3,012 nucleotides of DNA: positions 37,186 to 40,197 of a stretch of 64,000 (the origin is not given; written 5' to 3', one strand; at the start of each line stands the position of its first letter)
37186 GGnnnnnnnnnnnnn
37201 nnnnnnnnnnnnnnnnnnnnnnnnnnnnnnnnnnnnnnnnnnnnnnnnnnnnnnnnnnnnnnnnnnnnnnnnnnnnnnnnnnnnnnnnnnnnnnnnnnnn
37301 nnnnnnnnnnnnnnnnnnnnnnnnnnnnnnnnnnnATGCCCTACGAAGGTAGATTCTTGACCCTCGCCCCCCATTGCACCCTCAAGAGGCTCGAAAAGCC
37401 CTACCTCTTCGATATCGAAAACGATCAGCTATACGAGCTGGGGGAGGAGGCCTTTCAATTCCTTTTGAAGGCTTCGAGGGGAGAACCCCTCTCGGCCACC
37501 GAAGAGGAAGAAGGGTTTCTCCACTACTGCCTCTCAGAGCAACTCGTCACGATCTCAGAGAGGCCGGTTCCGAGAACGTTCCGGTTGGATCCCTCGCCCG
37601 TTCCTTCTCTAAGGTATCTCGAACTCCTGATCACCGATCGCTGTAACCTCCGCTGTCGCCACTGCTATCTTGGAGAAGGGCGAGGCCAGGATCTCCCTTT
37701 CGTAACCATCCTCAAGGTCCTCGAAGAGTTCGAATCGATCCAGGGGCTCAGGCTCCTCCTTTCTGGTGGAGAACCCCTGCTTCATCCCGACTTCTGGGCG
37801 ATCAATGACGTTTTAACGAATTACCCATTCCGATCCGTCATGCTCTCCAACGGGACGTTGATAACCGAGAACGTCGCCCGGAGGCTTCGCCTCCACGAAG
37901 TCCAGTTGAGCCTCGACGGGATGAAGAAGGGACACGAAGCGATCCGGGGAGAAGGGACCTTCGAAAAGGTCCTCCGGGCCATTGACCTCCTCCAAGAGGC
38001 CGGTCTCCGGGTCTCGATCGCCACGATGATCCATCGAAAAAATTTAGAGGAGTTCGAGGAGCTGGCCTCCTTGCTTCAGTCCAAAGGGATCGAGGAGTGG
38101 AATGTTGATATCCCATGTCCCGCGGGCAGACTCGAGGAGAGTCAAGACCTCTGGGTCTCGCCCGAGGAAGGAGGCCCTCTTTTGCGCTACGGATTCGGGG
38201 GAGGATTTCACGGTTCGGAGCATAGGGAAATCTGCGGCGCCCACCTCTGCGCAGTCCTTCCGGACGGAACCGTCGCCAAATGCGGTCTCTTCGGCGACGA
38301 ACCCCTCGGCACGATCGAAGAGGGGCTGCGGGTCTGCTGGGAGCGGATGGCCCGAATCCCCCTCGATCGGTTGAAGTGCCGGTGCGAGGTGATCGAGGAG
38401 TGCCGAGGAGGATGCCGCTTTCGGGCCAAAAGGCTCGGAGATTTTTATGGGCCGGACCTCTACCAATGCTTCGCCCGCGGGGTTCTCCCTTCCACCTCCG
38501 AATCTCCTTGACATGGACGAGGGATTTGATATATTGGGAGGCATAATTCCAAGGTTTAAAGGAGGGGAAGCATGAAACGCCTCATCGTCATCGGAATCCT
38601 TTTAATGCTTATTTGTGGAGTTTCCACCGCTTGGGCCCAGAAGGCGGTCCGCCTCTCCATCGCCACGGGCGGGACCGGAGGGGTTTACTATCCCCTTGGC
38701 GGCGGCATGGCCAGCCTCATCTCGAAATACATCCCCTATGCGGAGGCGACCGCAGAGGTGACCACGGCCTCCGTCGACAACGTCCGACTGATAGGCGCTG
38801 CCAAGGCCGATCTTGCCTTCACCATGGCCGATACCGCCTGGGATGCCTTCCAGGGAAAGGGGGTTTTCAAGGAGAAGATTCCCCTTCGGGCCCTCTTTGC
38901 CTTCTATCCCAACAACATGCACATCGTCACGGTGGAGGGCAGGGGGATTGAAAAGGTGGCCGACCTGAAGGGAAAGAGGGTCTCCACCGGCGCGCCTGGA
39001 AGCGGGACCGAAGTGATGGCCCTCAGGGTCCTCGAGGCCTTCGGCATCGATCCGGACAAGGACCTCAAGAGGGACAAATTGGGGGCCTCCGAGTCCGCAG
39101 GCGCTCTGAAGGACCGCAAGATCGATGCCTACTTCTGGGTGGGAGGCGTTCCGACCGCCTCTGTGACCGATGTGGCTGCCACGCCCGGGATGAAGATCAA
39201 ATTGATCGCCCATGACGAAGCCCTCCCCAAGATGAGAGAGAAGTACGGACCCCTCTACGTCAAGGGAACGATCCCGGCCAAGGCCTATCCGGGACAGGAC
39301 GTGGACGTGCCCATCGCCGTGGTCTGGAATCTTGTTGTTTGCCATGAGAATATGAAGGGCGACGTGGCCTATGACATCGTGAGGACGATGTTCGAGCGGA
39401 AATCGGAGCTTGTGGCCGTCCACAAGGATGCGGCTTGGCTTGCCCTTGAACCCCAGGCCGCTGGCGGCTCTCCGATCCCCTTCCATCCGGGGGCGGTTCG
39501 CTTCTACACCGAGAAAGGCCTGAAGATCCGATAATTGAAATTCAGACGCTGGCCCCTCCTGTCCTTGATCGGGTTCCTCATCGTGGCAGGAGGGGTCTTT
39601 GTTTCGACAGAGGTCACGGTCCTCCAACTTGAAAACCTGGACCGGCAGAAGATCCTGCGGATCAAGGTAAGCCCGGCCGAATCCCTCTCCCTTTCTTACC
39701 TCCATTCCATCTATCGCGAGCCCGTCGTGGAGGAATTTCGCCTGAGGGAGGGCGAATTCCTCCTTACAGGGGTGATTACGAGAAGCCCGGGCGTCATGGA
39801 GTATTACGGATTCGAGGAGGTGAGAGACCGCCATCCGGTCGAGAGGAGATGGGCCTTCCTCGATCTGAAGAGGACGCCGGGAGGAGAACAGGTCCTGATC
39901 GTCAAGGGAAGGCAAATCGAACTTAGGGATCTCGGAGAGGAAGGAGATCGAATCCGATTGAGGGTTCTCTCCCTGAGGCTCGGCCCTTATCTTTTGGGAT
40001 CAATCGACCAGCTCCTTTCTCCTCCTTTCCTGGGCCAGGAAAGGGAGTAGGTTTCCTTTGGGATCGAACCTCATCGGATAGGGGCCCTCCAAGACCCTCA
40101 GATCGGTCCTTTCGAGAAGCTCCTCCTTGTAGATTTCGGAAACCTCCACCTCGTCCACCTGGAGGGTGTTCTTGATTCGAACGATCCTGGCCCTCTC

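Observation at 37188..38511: Hidden 54-aa Cys-containing peptide gene overlapping a PqqD-like-RRE radical SAM/SPASM enzyme: putative undescribed RiPP locus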

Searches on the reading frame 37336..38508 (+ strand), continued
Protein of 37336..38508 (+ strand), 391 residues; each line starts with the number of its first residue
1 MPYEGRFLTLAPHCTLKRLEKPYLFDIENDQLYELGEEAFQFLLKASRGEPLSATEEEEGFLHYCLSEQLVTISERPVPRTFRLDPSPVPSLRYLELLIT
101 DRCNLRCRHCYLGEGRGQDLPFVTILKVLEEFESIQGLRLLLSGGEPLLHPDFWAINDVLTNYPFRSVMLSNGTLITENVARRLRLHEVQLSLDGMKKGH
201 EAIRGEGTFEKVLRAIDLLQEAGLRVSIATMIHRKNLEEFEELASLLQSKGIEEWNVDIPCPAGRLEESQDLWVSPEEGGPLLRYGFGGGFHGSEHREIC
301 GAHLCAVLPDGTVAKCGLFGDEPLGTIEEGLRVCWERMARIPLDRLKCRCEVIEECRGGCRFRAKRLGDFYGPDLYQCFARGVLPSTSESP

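Call 86: find_encoding_contigs(protein=P0193, flank=4000, max_places=2)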
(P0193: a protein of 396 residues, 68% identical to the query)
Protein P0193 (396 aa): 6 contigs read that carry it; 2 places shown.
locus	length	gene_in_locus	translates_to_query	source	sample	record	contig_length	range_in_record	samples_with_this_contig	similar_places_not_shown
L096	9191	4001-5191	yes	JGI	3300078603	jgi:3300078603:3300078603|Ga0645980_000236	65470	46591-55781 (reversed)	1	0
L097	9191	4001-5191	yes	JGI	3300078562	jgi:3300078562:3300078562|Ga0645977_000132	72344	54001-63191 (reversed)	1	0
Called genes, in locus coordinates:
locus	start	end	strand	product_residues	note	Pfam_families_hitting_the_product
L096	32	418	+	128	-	-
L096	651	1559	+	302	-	PF01073:3Beta_HSD, PF01370:Epimerase, PF04321:RmlD_sub_bind (faint), PF05368:NmrA (weak), PF13460:NAD_binding_10, PF16363:GDP_Man_Dehyd, PF08338:DUF1731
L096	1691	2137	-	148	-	PF17200:sCache_2, PF08269:dCache_2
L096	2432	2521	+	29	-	-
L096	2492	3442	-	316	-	PF04463:2-thiour_desulf, PF08349:DUF1722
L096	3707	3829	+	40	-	-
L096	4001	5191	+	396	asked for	PF04055:Radical_SAM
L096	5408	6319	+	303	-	PF02655:ATP-grasp_3 (weak)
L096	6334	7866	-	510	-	PF00890:FAD_binding_2 (weak), PF01266:DAO, PF01593:Amino_oxidase, PF01946:Thi4 (weak), PF07992:Pyr_redox_2 (faint), PF12831:FAD_oxidored (weak), PF13450:NAD_binding_8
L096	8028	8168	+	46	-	-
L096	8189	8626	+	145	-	PF01243:PNPOx_N, PF13883:CREG_beta-barrel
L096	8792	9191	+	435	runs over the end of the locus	PF01381:HTH_3, PF12844:HTH_19, PF13443:HTH_26 (weak), PF13560:HTH_31 (weak), PF07883:Cupin_2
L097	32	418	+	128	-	-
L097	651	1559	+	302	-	PF01073:3Beta_HSD, PF01370:Epimerase, PF04321:RmlD_sub_bind (faint), PF05368:NmrA (weak), PF13460:NAD_binding_10, PF16363:GDP_Man_Dehyd, PF08338:DUF1731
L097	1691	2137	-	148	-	PF17200:sCache_2, PF08269:dCache_2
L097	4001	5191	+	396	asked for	PF04055:Radical_SAM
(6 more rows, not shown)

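Call 87: find_encoding_contigs(protein=P0203, flank=4000, max_places=2)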
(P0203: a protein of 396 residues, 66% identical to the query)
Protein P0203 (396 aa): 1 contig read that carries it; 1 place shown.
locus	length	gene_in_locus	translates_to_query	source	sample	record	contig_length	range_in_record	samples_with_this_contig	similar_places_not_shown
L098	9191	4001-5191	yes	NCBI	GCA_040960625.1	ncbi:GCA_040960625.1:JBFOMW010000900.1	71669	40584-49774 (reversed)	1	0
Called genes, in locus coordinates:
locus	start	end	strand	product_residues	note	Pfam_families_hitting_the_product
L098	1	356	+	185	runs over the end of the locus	PF17941:PP_kinase_C_1, PF13091:PLDc_2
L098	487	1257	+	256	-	PF01026:TatD_DNase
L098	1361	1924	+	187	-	PF00857:Isochorismatase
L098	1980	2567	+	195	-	PF00293:NUDIX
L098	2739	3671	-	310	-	PF04463:2-thiour_desulf, PF08349:DUF1722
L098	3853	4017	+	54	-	-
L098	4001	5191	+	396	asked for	PF04055:Radical_SAM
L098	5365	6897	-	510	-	PF00890:FAD_binding_2 (weak), PF01266:DAO, PF01593:Amino_oxidase, PF12831:FAD_oxidored (weak), PF13450:NAD_binding_8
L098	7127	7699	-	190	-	PF02915:Rubrerythrin, PF21349:RUBY_RBDX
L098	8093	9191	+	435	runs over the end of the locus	PF05899:Cupin_3 (faint), PF01381:HTH_3, PF12844:HTH_19, PF13443:HTH_26 (faint), PF13560:HTH_31 (weak), PF07883:Cupin_2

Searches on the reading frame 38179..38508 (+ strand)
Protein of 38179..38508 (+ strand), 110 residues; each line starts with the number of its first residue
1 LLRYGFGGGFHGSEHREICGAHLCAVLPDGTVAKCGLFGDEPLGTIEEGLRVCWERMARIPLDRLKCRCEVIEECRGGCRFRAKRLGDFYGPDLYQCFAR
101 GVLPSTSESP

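Call 67: search_protein_families(library=pfam, proteins=[window:38179-38508:+], max_evalue=10)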
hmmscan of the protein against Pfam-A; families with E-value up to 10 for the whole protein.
seq(110 aa): 0 families

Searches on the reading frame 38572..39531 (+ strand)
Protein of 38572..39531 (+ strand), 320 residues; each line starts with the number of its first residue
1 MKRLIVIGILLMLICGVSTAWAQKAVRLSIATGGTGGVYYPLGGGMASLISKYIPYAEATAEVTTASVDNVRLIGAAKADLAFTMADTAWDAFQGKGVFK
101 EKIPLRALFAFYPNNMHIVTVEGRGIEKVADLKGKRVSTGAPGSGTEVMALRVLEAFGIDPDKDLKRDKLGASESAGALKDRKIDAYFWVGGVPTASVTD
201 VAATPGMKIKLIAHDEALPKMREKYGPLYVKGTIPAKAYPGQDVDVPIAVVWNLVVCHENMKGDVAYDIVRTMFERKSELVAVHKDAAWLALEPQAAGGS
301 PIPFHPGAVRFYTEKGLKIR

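Call 3: search_protein_families(library=ncbifam, proteins=[window:38572-39531:+], max_evalue=0.1)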
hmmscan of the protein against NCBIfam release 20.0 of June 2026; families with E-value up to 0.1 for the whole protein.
window:38572-39531:+ (320 aa): 4 families
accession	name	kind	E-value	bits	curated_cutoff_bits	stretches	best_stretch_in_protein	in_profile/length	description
TIGR02122.1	TRAP_TAXI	subfamily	5.2e-96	321.3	84.35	1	1-316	1-320/320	TAXI family TRAP transporter solute-binding subunit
TIGR01728.1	SsuA_fam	subfamily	6.3e-10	38.7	163.5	1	110-203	79-170/290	aliphatic sulfonate ABC transporter substrate-binding protein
NF008588.0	PRK11553.1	subfamily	0.003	16.5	299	1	116-188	111-181/319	aliphatic sulfonate ABC transporter substrate-binding protein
TIGR01729.1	taurine_ABC_bnd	equivalog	0.015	14.7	304.25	1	117-189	83-154/300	taurine ABC transporter substrate-binding protein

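Call 4: search_protein_families(library=pfam, proteins=[window:38572-39531:+], max_evalue=0.1)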
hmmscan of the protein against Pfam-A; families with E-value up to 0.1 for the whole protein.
window:38572-39531:+ (320 aa): 4 families
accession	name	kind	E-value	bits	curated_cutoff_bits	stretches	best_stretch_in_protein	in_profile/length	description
PF16868.10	NMT1_3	-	1.2e-79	268.4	27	1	30-316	1-289/289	NMT1-like family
PF09084.16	NMT1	-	1.6e-08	35.2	20.5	1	67-189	31-147/216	NMT1/THI5 like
PF12974.12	Phosphonate-bd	-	2.1e-06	27.8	27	1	71-175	43-147/242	ABC transporter, phosphonate, periplasmic substrate-binding protein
PF13379.11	NMT1_2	-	0.0039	17.5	24.7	1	79-188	57-177/252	NMT1-like family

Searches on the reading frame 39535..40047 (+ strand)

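Call 68: search_protein_families(library=pfam, proteins=[window:39535-40047:+], max_evalue=0.001)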
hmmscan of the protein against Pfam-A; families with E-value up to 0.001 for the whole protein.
window:39535-40047:+ (171 aa): 1 family
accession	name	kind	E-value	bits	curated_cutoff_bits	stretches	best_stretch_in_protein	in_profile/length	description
PF08905.16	DUF1850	-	1.8e-06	28.6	27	1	52-130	2-87/87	Domain of unknown function (DUF1850)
